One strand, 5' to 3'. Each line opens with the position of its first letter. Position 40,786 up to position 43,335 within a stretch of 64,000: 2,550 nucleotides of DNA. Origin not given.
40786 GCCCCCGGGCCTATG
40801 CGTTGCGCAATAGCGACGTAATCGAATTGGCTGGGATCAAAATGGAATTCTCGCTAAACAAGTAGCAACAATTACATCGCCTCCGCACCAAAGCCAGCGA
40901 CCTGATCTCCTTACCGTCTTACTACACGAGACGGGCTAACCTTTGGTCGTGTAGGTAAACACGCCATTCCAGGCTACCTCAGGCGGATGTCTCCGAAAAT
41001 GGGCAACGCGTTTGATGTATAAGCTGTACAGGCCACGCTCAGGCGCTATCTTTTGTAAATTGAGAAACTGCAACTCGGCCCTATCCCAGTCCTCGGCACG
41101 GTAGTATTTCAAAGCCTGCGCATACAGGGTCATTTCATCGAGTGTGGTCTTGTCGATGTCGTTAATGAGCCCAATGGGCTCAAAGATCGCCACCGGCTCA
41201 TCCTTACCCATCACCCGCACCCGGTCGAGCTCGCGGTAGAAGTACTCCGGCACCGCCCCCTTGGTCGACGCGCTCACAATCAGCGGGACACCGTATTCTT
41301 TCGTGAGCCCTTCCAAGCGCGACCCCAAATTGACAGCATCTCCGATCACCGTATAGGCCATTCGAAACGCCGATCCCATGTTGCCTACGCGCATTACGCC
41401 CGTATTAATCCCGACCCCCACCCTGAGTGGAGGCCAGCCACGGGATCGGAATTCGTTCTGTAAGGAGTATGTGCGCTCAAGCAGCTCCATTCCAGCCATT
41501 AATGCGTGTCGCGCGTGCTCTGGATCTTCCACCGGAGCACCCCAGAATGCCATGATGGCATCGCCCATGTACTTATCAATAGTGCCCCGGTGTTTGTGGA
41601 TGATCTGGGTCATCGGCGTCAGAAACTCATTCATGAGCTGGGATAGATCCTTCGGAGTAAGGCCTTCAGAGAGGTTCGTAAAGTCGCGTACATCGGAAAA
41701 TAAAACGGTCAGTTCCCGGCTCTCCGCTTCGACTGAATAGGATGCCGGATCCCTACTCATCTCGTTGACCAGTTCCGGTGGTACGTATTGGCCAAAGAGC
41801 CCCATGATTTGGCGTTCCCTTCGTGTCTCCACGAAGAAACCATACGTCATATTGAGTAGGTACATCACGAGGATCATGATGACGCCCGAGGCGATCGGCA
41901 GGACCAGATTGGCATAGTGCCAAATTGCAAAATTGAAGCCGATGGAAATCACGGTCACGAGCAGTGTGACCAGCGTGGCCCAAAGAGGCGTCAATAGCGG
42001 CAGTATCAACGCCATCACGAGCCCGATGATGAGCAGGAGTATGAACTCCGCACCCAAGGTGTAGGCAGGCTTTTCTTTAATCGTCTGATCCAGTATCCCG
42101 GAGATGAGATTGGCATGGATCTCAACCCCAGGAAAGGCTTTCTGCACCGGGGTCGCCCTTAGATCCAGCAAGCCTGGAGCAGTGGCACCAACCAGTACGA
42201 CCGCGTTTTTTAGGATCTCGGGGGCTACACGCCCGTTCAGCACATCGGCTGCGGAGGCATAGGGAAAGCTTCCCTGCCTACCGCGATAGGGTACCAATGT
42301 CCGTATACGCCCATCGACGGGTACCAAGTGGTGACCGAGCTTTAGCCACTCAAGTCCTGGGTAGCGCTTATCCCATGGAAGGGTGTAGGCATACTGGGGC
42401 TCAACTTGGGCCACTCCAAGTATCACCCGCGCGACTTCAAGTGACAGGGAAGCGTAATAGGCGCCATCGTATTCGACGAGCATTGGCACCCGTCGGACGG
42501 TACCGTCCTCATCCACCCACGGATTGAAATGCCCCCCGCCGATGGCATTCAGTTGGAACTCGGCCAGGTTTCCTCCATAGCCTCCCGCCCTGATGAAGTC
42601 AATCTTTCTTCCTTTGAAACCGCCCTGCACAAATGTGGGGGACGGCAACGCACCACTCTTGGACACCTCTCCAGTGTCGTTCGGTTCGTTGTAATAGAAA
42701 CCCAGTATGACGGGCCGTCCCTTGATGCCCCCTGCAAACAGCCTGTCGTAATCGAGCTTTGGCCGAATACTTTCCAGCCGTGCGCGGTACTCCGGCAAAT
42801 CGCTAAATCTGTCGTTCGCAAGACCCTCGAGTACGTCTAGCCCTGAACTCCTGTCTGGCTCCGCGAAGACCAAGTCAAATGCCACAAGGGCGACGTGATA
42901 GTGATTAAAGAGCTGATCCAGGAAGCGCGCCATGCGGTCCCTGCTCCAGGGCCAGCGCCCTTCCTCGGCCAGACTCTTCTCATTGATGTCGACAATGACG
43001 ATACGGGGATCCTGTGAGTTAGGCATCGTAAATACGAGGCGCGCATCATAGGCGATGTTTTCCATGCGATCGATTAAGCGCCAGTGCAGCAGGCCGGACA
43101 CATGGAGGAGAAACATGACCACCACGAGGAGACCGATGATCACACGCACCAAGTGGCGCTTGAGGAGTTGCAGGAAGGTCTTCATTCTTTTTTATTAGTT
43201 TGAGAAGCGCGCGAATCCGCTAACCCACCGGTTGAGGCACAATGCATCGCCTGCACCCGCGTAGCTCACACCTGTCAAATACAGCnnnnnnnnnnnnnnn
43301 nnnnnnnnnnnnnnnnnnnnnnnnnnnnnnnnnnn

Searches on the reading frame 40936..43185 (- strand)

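Call 45: search_protein_families(library=pfam, proteins=[window:40936-43185:-], max_evalue=0.00001)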
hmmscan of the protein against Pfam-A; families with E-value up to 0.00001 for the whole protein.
window:40936-43185:- (749 aa): 2 families
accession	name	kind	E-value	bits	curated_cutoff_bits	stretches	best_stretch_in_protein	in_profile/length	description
PF05226.16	CHASE2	-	6.9e-57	193.4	26.3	1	26-391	8-255/257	CHASE2 domain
PF00211.25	Guanylate_cyc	-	2.8e-19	69.8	21.9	1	489-663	6-175/183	Adenylate and Guanylate cyclase catalytic domain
